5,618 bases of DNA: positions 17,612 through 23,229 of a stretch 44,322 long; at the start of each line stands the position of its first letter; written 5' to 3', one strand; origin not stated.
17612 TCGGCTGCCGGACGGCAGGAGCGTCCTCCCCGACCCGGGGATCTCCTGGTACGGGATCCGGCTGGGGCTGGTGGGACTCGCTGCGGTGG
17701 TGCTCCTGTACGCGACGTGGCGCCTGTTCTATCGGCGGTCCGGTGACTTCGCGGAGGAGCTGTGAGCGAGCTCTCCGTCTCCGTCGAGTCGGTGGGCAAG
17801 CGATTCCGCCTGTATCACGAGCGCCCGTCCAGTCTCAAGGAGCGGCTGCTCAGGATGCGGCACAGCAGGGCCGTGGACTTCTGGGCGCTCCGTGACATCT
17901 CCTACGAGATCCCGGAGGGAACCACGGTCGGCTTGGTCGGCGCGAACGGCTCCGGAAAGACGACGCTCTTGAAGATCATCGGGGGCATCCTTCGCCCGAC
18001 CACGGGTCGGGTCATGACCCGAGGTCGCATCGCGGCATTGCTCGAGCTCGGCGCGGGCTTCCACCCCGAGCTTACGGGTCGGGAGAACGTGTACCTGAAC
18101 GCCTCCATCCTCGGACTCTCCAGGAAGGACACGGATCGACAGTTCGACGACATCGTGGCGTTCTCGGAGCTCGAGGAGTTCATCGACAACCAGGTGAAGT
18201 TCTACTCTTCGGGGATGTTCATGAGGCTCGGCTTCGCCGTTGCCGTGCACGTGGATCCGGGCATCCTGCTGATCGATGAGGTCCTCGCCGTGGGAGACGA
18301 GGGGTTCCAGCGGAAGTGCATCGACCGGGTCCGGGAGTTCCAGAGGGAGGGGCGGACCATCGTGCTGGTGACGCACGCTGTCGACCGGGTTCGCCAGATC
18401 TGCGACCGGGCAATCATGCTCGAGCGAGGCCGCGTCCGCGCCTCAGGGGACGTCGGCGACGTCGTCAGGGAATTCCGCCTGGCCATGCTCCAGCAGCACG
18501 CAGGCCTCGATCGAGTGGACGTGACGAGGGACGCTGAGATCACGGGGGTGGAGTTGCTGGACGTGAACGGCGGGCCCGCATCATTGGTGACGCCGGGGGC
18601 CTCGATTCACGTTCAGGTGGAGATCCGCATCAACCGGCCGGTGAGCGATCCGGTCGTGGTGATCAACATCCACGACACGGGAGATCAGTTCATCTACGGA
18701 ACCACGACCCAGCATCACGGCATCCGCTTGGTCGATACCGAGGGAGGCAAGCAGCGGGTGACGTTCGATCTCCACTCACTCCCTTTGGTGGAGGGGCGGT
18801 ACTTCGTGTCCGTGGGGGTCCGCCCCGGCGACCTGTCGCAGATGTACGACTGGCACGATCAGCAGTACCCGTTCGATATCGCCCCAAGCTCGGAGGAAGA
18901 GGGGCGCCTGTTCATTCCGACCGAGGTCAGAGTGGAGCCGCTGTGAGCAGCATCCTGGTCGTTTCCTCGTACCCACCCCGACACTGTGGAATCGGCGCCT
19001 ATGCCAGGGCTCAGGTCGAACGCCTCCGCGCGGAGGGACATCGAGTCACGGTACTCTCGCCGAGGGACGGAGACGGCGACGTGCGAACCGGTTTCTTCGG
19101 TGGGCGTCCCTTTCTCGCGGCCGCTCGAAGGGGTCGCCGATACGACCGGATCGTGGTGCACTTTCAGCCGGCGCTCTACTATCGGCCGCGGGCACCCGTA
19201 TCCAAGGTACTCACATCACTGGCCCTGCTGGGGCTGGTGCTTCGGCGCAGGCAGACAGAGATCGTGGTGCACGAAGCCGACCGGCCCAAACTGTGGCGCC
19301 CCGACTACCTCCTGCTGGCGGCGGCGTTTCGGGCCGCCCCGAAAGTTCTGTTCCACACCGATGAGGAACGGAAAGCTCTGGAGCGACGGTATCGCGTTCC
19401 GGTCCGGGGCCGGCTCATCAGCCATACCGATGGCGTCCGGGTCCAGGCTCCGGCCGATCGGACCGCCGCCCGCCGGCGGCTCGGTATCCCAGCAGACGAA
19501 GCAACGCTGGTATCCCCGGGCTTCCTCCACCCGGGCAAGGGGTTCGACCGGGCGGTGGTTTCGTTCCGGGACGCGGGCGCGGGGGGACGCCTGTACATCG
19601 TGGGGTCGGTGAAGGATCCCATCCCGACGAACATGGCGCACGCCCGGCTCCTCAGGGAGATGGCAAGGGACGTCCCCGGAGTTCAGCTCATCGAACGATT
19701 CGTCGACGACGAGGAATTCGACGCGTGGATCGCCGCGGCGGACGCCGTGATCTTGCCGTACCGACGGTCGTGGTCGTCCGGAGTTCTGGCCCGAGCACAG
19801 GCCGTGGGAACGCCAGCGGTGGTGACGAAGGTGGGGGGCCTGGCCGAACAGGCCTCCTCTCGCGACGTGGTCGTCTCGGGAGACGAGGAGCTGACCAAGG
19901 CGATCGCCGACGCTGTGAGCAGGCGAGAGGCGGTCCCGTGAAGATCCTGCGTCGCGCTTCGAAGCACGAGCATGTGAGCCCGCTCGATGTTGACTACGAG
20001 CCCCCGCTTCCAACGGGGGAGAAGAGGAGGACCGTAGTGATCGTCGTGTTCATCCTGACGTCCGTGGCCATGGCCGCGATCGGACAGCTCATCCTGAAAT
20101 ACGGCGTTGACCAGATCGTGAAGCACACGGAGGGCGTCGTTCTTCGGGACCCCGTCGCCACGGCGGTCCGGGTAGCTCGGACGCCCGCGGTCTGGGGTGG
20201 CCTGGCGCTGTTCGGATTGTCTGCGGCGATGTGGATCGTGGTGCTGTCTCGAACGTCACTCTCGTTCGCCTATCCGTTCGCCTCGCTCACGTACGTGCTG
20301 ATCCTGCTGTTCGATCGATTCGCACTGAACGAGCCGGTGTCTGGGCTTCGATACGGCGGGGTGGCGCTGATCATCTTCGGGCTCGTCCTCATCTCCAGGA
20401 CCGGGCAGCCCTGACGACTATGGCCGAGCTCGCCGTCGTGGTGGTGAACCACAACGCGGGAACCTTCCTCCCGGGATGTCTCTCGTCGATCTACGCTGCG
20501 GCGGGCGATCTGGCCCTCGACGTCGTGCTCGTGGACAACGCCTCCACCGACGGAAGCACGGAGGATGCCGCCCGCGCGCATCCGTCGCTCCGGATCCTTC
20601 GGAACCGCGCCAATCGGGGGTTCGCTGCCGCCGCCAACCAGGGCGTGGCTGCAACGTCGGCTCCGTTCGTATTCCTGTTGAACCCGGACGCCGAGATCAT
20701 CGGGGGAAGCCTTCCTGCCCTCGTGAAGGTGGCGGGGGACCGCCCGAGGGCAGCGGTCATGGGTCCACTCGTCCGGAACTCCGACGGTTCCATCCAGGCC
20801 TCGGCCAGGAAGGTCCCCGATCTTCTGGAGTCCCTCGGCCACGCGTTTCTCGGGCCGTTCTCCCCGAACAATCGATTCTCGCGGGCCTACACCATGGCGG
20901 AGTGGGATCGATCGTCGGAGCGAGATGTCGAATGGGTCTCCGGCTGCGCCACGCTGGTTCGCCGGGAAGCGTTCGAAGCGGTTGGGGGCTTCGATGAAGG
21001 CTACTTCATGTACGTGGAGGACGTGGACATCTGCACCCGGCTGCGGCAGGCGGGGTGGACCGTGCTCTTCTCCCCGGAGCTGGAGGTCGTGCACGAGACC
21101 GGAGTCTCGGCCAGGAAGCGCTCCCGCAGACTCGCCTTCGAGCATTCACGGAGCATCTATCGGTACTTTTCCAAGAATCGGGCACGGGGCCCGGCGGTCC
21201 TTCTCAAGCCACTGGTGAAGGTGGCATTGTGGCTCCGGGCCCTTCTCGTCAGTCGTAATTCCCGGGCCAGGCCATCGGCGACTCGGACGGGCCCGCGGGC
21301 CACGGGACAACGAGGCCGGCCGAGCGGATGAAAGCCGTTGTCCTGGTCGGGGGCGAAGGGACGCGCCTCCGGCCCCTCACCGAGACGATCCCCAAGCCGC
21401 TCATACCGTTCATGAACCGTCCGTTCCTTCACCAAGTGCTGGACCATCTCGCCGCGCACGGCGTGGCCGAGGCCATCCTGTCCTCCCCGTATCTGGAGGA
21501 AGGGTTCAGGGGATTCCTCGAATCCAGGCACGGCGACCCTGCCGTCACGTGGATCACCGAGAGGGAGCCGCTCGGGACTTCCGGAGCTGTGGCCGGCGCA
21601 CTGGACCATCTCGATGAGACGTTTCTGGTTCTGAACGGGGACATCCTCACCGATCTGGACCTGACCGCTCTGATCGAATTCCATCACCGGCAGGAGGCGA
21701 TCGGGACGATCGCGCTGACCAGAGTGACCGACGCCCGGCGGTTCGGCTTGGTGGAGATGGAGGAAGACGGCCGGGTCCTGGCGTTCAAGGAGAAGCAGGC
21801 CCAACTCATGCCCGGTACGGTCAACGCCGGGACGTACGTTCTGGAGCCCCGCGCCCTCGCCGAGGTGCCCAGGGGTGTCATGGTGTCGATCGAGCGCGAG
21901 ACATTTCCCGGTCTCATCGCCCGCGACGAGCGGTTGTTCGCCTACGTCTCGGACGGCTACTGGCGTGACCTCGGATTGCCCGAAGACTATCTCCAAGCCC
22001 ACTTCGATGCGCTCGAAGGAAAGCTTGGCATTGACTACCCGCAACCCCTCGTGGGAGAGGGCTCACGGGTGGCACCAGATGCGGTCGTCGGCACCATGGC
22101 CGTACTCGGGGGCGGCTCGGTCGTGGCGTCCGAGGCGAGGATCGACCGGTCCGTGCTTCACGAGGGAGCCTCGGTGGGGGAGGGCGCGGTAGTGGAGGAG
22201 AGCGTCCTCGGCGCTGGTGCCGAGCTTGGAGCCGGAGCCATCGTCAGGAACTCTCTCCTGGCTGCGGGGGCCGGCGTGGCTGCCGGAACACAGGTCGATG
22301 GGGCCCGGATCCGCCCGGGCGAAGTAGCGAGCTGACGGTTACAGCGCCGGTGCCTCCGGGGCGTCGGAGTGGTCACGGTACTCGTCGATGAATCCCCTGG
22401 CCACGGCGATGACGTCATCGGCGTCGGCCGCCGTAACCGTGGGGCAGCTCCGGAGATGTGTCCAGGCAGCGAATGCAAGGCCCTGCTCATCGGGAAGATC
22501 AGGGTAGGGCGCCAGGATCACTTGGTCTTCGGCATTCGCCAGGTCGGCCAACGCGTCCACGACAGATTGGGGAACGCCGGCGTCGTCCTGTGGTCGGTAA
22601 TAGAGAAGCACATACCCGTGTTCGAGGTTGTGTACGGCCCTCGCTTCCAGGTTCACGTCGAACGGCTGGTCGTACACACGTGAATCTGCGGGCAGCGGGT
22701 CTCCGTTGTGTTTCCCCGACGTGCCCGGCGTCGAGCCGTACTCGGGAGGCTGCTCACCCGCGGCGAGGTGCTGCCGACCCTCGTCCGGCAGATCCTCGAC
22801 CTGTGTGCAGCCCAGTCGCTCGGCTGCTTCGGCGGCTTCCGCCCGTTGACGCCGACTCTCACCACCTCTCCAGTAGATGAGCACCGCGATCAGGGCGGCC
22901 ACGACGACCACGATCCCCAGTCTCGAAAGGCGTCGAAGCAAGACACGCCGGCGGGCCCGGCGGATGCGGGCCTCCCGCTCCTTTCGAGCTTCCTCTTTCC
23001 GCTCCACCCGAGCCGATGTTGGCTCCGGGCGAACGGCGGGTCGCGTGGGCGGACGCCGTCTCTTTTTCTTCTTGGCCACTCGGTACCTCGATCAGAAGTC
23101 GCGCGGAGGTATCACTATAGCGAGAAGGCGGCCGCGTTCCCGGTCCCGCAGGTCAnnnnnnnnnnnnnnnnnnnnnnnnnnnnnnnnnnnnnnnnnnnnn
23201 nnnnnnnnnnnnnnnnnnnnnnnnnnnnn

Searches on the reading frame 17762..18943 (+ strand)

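Call 38: search_protein_families(library=pfam, proteins=[window:17762-18943:+], max_evalue=0.0001)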
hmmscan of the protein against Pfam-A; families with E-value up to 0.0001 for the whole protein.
window:17762-18943:+ (394 aa): 3 families
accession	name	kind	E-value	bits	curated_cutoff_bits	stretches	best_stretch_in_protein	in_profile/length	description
PF14524.12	Wzt_C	-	1.2e-24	87.4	30.4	1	255-379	7-135/143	Wzt C-terminal domain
PF00005.33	ABC_tran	-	4.8e-20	73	25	1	43-174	1-135/137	ABC transporter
PF13304.12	AAA_21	-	3e-05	24.7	27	0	57-78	3-24/304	AAA domain, putative AbiEii toxin, Type IV TA system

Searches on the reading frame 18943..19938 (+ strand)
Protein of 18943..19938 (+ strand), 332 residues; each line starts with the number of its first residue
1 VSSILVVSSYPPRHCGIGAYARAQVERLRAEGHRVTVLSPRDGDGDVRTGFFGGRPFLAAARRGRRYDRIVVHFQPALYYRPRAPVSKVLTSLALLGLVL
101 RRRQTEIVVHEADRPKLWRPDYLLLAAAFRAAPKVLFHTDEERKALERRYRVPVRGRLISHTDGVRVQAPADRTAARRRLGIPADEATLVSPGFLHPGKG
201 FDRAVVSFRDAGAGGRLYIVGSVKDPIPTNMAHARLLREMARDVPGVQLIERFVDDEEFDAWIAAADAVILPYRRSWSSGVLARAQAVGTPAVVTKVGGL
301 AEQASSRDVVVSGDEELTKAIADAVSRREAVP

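Call 38: search_protein_families(library=pfam, proteins=[window:18943-19938:+], max_evalue=0.0001)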
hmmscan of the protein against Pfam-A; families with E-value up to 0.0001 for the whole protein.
window:18943-19938:+ (332 aa): 4 families
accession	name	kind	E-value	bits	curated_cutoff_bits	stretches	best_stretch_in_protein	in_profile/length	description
PF13579.12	Glyco_trans_4_4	-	7.3e-11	43.1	29.7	1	16-193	2-158/158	Glycosyl transferase 4-like domain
PF13692.12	Glyco_trans_1_4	-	2.1e-10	41.4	27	1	200-325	16-136/142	Glycosyl transferases group 1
PF00534.26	Glycos_transf_1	-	1.5e-07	31.5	26.4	1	172-327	1-158/172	Glycosyl transferases group 1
PF13439.12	Glyco_transf_4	-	5.1e-07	30.3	28.5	1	16-193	3-165/170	Glycosyltransferase Family 4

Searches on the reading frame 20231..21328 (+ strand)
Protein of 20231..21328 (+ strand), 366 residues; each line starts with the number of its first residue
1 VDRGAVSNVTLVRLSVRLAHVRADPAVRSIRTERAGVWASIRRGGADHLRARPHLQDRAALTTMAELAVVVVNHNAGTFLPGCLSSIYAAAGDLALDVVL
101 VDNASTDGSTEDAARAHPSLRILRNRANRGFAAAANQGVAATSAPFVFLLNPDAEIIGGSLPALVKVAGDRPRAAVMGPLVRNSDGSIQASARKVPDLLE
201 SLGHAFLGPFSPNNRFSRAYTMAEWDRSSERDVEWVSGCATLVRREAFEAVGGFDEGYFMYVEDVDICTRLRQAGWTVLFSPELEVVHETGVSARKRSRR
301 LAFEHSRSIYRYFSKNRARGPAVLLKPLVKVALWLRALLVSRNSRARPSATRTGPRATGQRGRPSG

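Call 38: search_protein_families(library=pfam, proteins=[window:20231-21328:+], max_evalue=0.0001)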
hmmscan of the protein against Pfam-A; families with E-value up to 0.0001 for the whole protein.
window:20231-21328:+ (366 aa): 5 families
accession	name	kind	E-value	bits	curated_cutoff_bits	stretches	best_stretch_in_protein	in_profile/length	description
PF00535.33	Glycos_transf_2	-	3.1e-19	70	23.3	1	69-249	2-165/168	Glycosyl transferase family 2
PF13641.12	Glyco_tranf_2_3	-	5.4e-13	49.9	27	1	67-298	3-221/230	Glycosyltransferase like family 2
PF13632.12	Glyco_trans_2_3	-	1.1e-07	32.3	27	1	223-304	60-142/198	Glycosyl transferase family group 2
PF02709.20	Glyco_transf_7C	-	1.3e-05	25.2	23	1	236-279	19-63/78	N-terminal domain of galactosyltransferase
PF10111.15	Glyco_tranf_2_2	-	9.1e-05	22.5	27.3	0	238-285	165-214/276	Glycosyltransferase like family 2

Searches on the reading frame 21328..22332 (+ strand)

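Call 38: search_protein_families(library=pfam, proteins=[window:21328-22332:+], max_evalue=0.0001)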
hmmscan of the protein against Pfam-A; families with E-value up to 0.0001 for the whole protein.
window:21328-22332:+ (335 aa): 5 families
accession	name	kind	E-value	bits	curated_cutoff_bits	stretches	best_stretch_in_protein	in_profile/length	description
PF00483.29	NTP_transferase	-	4.1e-41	141.6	21.2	1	2-228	1-242/245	Nucleotidyl transferase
PF12804.13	NTP_transf_3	-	1e-10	42.4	27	1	3-106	1-96/160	MobA-like NTP transferase domain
PF25084.1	LbH_EIF2B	-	9.1e-09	35.7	54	1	247-324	11-88/105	EIF2B subunit epsilon LbH domain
PF24894.1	Hexapep_GlmU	-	4.5e-07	30.4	23.3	1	259-323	20-83/104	GlmU-like, C-terminal hexapeptide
PF00132.30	Hexapep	-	9.4e-06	25.6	27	0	275-308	2-36/36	Bacterial transferase hexapeptide (six repeats)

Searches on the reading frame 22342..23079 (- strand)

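Call 38: search_protein_families(library=pfam, proteins=[window:22342-23079:-], max_evalue=0.0001)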
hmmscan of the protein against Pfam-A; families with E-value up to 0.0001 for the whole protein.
window:22342-23079:- (246 aa): 1 family
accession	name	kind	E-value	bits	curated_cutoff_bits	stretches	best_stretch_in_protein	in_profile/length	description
PF11303.13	DUF3105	-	1.4e-19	70.9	25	1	111-242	7-123/130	Protein of unknown function (DUF3105)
